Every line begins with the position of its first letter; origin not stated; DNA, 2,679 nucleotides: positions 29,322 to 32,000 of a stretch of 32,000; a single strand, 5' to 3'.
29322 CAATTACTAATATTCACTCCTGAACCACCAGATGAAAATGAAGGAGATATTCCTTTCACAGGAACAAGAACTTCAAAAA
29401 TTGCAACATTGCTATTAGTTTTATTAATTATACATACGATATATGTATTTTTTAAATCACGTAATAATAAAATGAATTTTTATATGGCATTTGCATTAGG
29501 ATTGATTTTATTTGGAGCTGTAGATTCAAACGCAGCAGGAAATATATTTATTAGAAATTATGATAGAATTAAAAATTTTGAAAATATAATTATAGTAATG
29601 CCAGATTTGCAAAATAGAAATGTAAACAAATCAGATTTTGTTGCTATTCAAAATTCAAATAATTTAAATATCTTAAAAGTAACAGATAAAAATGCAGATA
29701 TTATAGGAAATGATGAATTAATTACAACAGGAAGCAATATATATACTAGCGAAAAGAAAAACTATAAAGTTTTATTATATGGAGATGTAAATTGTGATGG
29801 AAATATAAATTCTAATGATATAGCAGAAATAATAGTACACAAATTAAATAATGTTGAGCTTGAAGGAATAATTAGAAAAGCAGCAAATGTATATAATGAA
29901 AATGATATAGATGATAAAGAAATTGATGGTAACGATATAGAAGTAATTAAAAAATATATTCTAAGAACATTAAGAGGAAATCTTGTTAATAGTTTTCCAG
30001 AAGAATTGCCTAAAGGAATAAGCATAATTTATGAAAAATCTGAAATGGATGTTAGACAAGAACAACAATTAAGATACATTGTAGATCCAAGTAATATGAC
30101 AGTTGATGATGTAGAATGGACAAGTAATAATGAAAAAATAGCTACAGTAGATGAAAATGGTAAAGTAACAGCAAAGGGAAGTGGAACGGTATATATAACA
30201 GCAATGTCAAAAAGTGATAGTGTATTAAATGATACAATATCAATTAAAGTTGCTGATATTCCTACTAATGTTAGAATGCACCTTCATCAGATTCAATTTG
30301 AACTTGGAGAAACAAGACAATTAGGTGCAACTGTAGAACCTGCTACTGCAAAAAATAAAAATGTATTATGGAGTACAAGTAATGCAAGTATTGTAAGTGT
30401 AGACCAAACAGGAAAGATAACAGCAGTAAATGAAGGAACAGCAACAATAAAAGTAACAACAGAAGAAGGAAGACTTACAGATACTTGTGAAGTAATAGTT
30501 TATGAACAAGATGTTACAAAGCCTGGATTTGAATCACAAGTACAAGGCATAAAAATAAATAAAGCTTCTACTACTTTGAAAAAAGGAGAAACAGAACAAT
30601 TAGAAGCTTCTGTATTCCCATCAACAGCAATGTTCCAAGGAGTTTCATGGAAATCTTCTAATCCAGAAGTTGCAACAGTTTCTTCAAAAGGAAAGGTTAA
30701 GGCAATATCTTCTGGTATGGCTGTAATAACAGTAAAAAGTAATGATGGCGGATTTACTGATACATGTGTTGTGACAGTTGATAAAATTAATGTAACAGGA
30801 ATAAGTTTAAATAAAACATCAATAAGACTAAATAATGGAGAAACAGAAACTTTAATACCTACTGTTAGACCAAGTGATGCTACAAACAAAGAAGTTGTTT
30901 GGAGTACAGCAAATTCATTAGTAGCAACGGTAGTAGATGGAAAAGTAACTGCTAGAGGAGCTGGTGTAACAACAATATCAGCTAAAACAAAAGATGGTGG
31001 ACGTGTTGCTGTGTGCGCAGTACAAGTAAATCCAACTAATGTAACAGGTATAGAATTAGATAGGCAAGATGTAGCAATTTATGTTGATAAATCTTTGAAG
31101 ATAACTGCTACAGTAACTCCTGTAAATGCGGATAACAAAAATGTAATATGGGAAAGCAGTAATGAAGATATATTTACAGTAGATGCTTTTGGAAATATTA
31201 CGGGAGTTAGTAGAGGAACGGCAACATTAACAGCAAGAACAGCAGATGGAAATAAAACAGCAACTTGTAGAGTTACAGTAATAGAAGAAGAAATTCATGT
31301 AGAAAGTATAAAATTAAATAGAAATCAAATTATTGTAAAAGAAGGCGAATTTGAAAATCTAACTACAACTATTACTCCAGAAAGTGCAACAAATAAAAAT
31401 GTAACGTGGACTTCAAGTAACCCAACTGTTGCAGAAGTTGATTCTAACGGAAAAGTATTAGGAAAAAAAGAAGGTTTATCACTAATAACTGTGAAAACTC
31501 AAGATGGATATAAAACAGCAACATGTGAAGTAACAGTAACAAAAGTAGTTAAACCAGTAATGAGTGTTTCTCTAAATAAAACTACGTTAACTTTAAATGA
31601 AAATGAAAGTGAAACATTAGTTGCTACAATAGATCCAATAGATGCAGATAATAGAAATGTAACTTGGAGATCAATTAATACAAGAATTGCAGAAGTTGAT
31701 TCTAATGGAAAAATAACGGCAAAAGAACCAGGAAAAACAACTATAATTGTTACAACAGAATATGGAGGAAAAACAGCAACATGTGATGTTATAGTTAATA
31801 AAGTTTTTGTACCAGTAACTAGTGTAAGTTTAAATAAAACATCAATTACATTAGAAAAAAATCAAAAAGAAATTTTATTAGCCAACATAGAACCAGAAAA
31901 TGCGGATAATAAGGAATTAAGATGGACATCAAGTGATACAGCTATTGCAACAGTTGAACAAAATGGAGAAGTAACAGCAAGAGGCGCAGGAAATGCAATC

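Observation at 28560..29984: Cohesin-like module and dockerin in one ORF, separated by an internal sortase sorting signal and a second signal-peptide-like segment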

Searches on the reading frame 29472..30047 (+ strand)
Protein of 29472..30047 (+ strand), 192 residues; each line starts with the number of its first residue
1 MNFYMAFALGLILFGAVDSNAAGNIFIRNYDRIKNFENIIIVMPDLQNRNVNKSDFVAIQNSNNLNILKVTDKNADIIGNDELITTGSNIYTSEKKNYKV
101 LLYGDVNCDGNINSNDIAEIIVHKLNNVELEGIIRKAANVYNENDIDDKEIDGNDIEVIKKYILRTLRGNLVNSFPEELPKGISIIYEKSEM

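Call 21: search_solved_structures(query=window:29472-30047:+, max_evalue=10, show_alignments=3)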
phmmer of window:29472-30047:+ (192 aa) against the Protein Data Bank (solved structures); distinct sequences matched with E-value up to 10: 12.
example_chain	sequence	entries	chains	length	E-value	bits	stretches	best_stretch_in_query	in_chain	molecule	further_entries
1daq_A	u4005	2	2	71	0.0009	22.2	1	101-167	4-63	ENDOGLUCANASE SS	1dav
2mte_A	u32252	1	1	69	0.001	22.1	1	101-167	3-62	Cellulose 1,4-beta-cellobiosidase (reducing end) CelS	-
4cj0_A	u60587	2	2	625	0.0085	19.1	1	99-167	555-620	ENDOGLUCANASE D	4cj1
1clc_A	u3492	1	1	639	0.0088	19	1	99-167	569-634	ENDOGLUCANASE CELD; EC: 3.2.1.4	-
2vn6_B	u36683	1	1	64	0.013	18.4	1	100-165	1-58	ENDOGLUCANASE A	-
5n5p_B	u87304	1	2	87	0.024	17.6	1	102-160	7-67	Putative cellulosomal scaffoldin protein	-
2ccl_B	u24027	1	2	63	0.034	17.1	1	101-166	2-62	ENDO-1,4-BETA-XYLANASE Y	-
4fl4_A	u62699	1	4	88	0.036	17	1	103-167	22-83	Glycoside hydrolase family 9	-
2vn5_B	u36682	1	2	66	0.037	17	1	100-165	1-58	ENDOGLUCANASE A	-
1ohz_B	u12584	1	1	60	0.12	15.3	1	104-166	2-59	ENDO-1,4-BETA-XYLANASE Y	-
5m2s_B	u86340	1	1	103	0.14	15.1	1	99-171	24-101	Doc8: Type I dockerin repeat domain from family 9 glycoside hydrolase WP_009982745[Ruminoc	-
6kg9_A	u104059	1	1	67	0.86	12.5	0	105-127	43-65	And cellulose-binding endoglucanase family 9 CelL ortholog dockerin domain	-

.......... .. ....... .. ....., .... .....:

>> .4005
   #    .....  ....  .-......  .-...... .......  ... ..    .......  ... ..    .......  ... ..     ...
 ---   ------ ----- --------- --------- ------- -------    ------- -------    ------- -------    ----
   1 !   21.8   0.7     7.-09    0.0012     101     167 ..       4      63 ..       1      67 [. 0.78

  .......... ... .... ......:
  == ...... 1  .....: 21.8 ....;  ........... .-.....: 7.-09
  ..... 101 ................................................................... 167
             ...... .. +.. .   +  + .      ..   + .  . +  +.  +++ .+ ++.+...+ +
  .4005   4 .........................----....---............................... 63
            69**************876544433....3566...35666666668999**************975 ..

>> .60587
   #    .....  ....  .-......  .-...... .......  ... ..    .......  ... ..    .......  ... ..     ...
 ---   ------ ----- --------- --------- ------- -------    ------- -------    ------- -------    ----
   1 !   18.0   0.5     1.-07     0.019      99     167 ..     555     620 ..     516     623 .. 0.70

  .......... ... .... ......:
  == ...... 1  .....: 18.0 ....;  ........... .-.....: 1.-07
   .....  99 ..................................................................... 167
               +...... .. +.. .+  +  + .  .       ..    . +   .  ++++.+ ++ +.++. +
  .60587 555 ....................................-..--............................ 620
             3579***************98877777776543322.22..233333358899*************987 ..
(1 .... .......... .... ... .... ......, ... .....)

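Call 37: search_solved_structures(query=A2, max_evalue=1)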
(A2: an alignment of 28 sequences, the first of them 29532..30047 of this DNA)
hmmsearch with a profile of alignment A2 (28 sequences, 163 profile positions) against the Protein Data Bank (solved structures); distinct sequences matched with E-value up to 1: 87 (the best 60 are shown).
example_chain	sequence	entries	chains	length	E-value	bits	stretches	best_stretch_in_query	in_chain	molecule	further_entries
2ccl_B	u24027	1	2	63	9.9e-10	41.8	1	79-144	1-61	ENDO-1,4-BETA-XYLANASE Y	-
1ohz_B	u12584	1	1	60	5e-09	39.5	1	83-144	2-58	ENDO-1,4-BETA-XYLANASE Y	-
8x39_A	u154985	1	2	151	1.4e-08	38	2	78-148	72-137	Serine protease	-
2mte_A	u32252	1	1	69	1.5e-08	38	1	81-147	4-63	Cellulose 1,4-beta-cellobiosidase (reducing end) CelS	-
8x3a_A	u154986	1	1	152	1.5e-08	37.9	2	78-148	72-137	Serine protease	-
1daq_A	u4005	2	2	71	1.7e-08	37.7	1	81-147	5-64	ENDOGLUCANASE SS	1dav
4cj0_A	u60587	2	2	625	1.5e-07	34.7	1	80-147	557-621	ENDOGLUCANASE D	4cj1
1clc_A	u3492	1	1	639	1.6e-07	34.6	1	80-147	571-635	ENDOGLUCANASE CELD; EC: 3.2.1.4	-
4fl4_A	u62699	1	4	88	4.8e-07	33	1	83-147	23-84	Glycoside hydrolase family 9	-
6kg9_A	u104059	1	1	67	5.7e-07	32.8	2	81-116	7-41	And cellulose-binding endoglucanase family 9 CelL ortholog dockerin domain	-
2yik_A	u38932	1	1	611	6.1e-07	32.7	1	79-144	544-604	ENDOGLUCANASE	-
6kge_D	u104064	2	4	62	1.1e-06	31.9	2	81-118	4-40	And cellulose-binding endoglucanase family 9 CelL ortholog dockerin domain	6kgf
6kgc_B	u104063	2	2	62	1.8e-06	31.2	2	81-118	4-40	And cellulose-binding endoglucanase family 9 CelL ortholog dockerin domain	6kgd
2vn6_B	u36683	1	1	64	2.7e-06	30.6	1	79-147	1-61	ENDOGLUCANASE A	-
5m2s_B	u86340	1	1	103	3.5e-06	30.3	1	77-103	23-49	Doc8: Type I dockerin repeat domain from family 9 glycoside hydrolase WP_009982745[Ruminoc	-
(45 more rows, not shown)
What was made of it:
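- Checked: The family profile hits dockerins at E = 1e-9 (call 37).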

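Call 38: search_protein_families(library=pfam, alignment_id=A2, max_evalue=0.1)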
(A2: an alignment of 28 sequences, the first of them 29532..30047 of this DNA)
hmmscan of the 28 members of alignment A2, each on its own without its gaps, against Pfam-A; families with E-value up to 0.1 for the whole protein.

A. member 1, window:29532-30047:+ (172 aa): 2 families
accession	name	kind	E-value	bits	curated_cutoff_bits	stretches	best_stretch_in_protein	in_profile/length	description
PF00404.24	Dockerin_1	-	4.7e-05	23.9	22.9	1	83-144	1-57/57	Dockerin type I domain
PF03120.22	DNA_ligase_OB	-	0.035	14.4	32.9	1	102-141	20-59/79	NAD-dependent DNA ligase OB-fold domain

B. families by the number of members that match (of 28 scanned): 25 families
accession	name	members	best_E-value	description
PF00404.24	Dockerin_1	24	3.1e-16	Dockerin type I domain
PF00036.39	EF-hand_1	6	2.2e-05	EF hand domain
PF13405.12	EF-hand_6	4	0.00039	EF-hand domain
PF13499.12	EF-hand_7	4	0.00083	EF-hand domain pair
PF18788.6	DarA_N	2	0.00077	Defence against restriction A N-terminal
PF16480.10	DUF5057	2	0.0023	Domain of unknown function (DUF5057)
PF03120.22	DNA_ligase_OB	2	0.018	NAD-dependent DNA ligase OB-fold domain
PF13202.12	EF-hand_5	1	0.0011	EF hand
PF19062.5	DUF5758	1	0.0031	Family of unknown function (DUF5758)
PF24502.1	Ig_TMEM131homol_3rd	1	0.0077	TMEM131 homolog third Ig-like domain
PF13517.12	FG-GAP_3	1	0.0078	FG-GAP-like repeat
PF08617.15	CGI-121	1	0.0087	Kinase binding protein CGI-121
PF03908.18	Sec20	1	0.012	Sec20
PF22648.2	SET7_N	1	0.016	Histone H3 K4-specific methyltransferase SET7 N-terminal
PF06601.17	Orthopox_F6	1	0.016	Orthopoxvirus F6 protein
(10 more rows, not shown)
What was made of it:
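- On Dockerin type I (Pfam PF00404): The isolated 172-aa fragment scores 23.9 bits against a cut-off of 22.9 (call 38).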

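Call 42: predict_structure(alignment_id=A2)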
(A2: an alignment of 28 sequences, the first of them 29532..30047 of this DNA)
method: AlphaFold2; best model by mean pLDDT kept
length: 172 residues; sequences in the alignment: 28
mean_pLDDT: 89.9   pTM: 0.83
mean pLDDT of the five models: 89.9, 89.7, 88.6, 88.4, 88.3
residues with pLDDT >= 90: 122; 70-90: 36; 50-70: 11; < 50: 3
segments of 3 or more residues with pLDDT < 50: none
pLDDT, mean of each block of 10 residues (from residue 1): 76 92 90 94 93 97 98 96 97 96 88 94 83 95 94 90 61 64
secondary structure, 60 per line:
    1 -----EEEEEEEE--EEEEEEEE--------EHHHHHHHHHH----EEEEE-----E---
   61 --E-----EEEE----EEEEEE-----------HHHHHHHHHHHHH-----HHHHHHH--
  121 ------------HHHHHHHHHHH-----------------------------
elements in order: E6-13 E16-23 H33-42 E47-51 E69-72 E77-82 H94-106 H112-118 H133-143
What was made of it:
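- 29535..29771 (+): X module, aa ~326-404: a conserved beta-beta-alpha-beta-beta-beta domain preceding the dockerin; fold unassigned. AF2 model with pLDDT 89.9 and pTM 0.83 (call 42).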

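Call 46: fold_search(model_id=the predicted structure, library=pdb)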
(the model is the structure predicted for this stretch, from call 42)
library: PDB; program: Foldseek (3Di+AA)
matches with E <= 10: 118; with E <= 0.001: 0
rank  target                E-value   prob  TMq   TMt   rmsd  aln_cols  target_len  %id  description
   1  4fl4_A                2.7e-02  1.00  0.33  0.76   2.2        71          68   25  Scaffoldin conformation and dynamics revealed by a ternary complex from the Clostridium thermocellum cellulosome (released 2012-06-27)
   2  2ccl_B                6.3e-02  1.00  0.30  0.78   3.0        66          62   30  THE S45A, T46A MUTANT OF THE TYPE I COHESIN-DOCKERIN COMPLEX FROM THE CELLULOSOME OF CLOSTRIDIUM THERMOCELLUM (released 2007-02-13)
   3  8x3a_MODEL_1_A        7.6e-02  0.99  0.36  0.40   3.5        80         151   26  Solution NMR structure of cellulosomal double-dockerin module of Clo1313_0689 from Clostridium thermocellum (released 2024-04-03)
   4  8x39_A                8.6e-02  1.00  0.35  0.42   2.0        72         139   25  Crystal structure of cellulosomal double-dockerin module of Clo1313_0689 from Clostridium thermocellum (released 2024-04-03)
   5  4uyq_B                9.7e-02  0.99  0.35  0.74   2.6        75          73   24  High resolution structure of the third cohesin ScaC in complex with the ScaB dockerin with a mutation in the C-termina (released 2015-04-15)
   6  2mte_MODEL_1_A        1.2e-01  0.99  0.33  0.74   2.6        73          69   27  Solution structure of Doc48S (released 2014-10-15)
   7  8x39_B                1.5e-01  0.99  0.34  0.42   3.0        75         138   24  Crystal structure of cellulosomal double-dockerin module of Clo1313_0689 from Clostridium thermocellum (released 2024-04-03)
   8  5lxv_B                2.3e-01  0.98  0.32  0.77   2.4        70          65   23  Crystal structure of Ruminococcus flavefaciens scaffoldin C cohesin in complex with a dockerin from an uncharacterized (released 2016-10-19)
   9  5m2o_B                2.8e-01  0.99  0.34  0.74   1.7        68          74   25  R. flavefaciens' third ScaB cohesin in complex with a group 1 dockerin (released 2017-07-05)
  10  5nrm_B                2.9e-01  0.96  0.31  0.74   2.2        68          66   29  Crystal structure of the sixth cohesin from Acetivibrio cellulolyticus' scaffoldin B in complex with Cel5 dockerin S51 (released 2018-01-31)
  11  5kug                  4.5e-01  0.41  0.26  0.43   7.0        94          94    5  Human mitochondrial calcium uniporter (residues 72-189) crystal structure with lithium (released 2016-09-07)
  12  1vj7_A                5.5e-01  0.12  0.24  0.15   7.7       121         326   13  Crystal structure of the bifunctional catalytic fragment of RelSeq, the RelA/SpoT homolog from Streptococcus equisimil (released 2004-05-04)
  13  5kue                  7.4e-01  0.38  0.27  0.43   5.8        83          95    6  Human SeMet incorporated I141M/L146M mitochondrial calcium uniporter (residues 72-189) crystal structure with magnesium (released 2016-09-07)
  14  5kpv_33               9.0e-01  0.12  0.26  0.09   8.2       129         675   10  Structure of RelA bound to ribosome in presence of A/R tRNA (Structure II) (released 2016-09-28)
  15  4wkz_A                1.0e+00  0.23  0.33  0.26   9.9       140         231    9  Complex of autonomous ScaG cohesin CohG and X-doc domains (released 2015-12-23)
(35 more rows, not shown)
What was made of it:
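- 29772..29972 (+): Dockerin, aa ~405-471: a canonical first Ca loop (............) and a longer, atypical but conserved second loop. calls 21, 37, 38, 46.
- On Dockerin type I (Pfam PF00404): The fold matches dockerins with target-normalised TM 0.74-0.78 (call 46).
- On ScaE-type anchor / X-dockerin system (R. flavefaciens type III): Foldseek: 4iu2_B at E = 2.4 and probability 0.14; 4wkz_A at E = 1.0 (call 46).
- Checked: The modelled fold matches dockerins with target-normalised TM 0.74-0.78 (call 46).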

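Call 53: find_related_loci(query=A4, collection=genome_contigs, flank=10000)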
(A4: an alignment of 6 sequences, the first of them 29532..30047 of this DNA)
Query A4 (172 aa) in genome_contigs; peptide patterns used: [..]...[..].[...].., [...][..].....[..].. (x = any residue, [..] = any of these).
600 stretches matched a pattern (row limit reached: there are more); 113 encode a relative of the query (tblastn E <= 1e-3); the best 80 are kept; 80 distinct loci.
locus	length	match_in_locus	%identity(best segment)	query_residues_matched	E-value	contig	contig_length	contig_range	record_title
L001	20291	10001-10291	33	48-144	2e-9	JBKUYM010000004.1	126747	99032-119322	MAG: Clostridia bacterium isolate 39-2_26 NODE_411_length_126747_cov_10.115643, whole genome shotgun sequence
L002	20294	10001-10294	36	48-144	2e-9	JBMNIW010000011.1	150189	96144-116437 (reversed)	MAG: Clostridia bacterium isolate SBF912LR0HQ0060 contig_8236, whole genome shotgun sequence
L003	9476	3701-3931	34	62-144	4e-9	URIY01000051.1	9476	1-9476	uncultured Tenericutes bacterium isolate UMGS1045 genome assembly, contig: NODE_3776_length_9476_cov_14.262286, whole ge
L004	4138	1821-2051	40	48-120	4e-9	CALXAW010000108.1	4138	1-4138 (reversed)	MAG: uncultured Clostridia bacterium isolate BRZ_CN__bin24 genome assembly, contig: BRZ_CN__NODE_34397_length_4138_cov_4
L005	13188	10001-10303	29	26-125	1e-8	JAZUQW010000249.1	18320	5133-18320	MAG: Eubacteriales bacterium isolate T1900044855_TS20190321.MAGScoT_cleanbin_000020 SGB_3055_k141_2275777, whole genome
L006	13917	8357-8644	35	48-144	1e-8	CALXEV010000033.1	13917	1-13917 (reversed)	MAG: uncultured Clostridia bacterium isolate BRZ_CS__bin115 genome assembly, contig: BRZ_CS__NODE_5541_length_13917_cov_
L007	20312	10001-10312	33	38-144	1e-8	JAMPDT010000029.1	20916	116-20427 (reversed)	MAG: Butyrivibrio sp. isolate NALB_7823_31 Scaffold_#29__SCF_029___20916_bp, whole genome shotgun sequence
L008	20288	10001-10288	35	45-145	1e-8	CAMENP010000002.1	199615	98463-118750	MAG: uncultured Butyrivibrio sp. isolate SRR11489749_bin.11_metaWRAP_v1.3_MAG genome assembly, contig: ERZ11466759.22, w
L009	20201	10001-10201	38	74-145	2e-8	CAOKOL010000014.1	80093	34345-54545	MAG TPA_asm: uncultured Lachnospiraceae bacterium isolate SRR15604595_bin.30_metawrap_v1.3_MAG genome assembly, contig:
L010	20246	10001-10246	33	49-131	2e-8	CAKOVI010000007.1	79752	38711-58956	MAG: uncultured Clostridia bacterium isolate REFINED_METABAT215_TOP10_CONTIGS_1500_ASSEMBLY_K77_MERGED__Hadza_MoBio_hadz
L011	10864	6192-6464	37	62-156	3e-8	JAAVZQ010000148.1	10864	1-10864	MAG: Clostridia bacterium isolate ABMPRH_40_1_1 k141_1156527, whole genome shotgun sequence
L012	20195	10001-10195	40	77-146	4e-8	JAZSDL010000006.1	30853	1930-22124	MAG: Eubacteriales bacterium isolate T1900044598_TS20190064.MAGScoT_cleanbin_000015 SGB_675_k141_987463, whole genome sh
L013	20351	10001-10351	34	25-145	4e-8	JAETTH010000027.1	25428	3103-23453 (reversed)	MAG: Erysipelotrichaceae bacterium isolate S36_Bin3 scaffold_1370, whole genome shotgun sequence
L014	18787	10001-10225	40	48-118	4e-8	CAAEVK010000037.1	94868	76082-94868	MAG TPA_asm: Clostridia bacterium, isolate HGM13623, WGS project CAAEVK010000000 data, contig: ERS608607_34_k95_111483,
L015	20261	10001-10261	35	64-154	5e-8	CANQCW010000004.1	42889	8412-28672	MAG: uncultured Clostridia bacterium isolate Lapin-007__bin23 genome assembly, contig: Lapin-007__NODE_223_length_42889_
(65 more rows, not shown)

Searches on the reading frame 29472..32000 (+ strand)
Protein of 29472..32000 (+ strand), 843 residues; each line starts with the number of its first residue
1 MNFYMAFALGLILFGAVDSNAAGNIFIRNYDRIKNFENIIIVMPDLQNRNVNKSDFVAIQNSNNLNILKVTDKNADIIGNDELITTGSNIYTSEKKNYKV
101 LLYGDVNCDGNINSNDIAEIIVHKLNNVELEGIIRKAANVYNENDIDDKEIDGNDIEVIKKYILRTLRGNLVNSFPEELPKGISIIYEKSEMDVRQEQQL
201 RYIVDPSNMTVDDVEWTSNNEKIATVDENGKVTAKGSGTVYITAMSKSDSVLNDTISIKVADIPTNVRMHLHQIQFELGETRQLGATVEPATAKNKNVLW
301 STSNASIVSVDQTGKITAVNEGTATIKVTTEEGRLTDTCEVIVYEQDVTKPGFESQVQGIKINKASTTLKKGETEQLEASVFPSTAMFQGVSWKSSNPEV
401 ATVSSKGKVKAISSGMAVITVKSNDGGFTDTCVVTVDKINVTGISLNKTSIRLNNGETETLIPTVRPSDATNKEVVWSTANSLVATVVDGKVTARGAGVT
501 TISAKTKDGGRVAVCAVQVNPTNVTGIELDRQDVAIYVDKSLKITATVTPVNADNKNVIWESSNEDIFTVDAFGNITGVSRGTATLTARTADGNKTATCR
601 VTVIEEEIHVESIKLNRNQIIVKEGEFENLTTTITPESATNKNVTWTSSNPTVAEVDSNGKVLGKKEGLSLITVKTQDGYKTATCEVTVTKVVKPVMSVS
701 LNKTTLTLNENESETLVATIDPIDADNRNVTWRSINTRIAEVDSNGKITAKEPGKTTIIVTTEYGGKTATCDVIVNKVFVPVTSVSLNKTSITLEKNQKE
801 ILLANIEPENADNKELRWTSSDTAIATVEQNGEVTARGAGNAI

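Call 6: search_protein_families(library=pfam, proteins=[window:29472-32000:+], max_evalue=1)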
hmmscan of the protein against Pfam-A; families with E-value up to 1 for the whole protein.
window:29472-32000:+ (843 aa): 16 families
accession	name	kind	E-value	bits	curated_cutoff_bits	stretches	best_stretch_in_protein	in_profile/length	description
PF02368.24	Big_2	-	3.6e-116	379.7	22.8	8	696-773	2-79/79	Bacterial Ig-like domain (group 2)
PF22359.2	Big-like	-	3.8e-21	75.5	27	5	391-436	3-46/48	Bacterial Ig-like domain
PF21764.3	Invasin_D4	-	1.3e-13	51.6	27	2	286-321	28-62/88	Invasin, domain 4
PF21461.3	HL_N-beta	-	6.5e-05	23.1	27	2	301-334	17-48/57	Hyaluronate lyase, N-terminal beta-sheet domain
PF13629.12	T2SS-T3SS_pil_N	-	0.00032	20.8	23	1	748-776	44-72/72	Pilus formation protein N terminal region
PF11033.13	ComJ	-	0.0018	18.4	25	1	593-646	64-117/122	Competence protein J (ComJ)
PF00404.24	Dockerin_1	-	0.0048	17.5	22.9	1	103-164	1-57/57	Dockerin type I domain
PF16307.10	DUF4949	-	0.023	15.3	31.1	0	711-765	33-87/110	Domain of unknown function (DUF4949)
PF21099.2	POLQ_helical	-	0.042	14.3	27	0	528-569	10-52/163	DNA_pol_Q helicase like region helical domain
PF23284.2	KOW2_Spt5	-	0.044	14.1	28.9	0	313-340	16-41/50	Transcription elongation factor SPT5, second KOW domain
PF22168.2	DIP2311-like_C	-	0.095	13.5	27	1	556-585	9-37/63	Transcriptional regulator DIP2311-like, C-terminal domain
PF08308.17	PEGA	-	0.097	13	20.8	0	611-645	30-64/71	PEGA domain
PF22843.2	CATSPERE_NTD2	-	0.1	13.1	27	0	793-822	11-40/86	CATSPERE second N-terminal domain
PF03120.22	DNA_ligase_OB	-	0.16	12.3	32.9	1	122-161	20-59/79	NAD-dependent DNA ligase OB-fold domain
PF24721.1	HAB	-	0.19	12.6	27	0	670-733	6-62/81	Half a barrel family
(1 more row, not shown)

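Call 7: search_protein_families(library=ncbifam, proteins=[window:29472-32000:+], max_evalue=1)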
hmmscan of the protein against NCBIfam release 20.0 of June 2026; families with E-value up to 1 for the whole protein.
window:29472-32000:+ (843 aa): 3 families
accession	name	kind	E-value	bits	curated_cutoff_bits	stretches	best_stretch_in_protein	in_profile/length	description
NF053514.2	JUQZ_fam_ocin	equivalog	1.4e-08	34.9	40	2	303-337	66-100/107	BLB8/JUQZ-1 family protein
TIGR00229.1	sensory_box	domain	0.014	15.5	22.9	0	299-324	10-35/126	PAS domain S-box protein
NF002734.0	PRK02654.1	equivalog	0.79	8.5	324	0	271-329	178-237/384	membrane protein insertase YidC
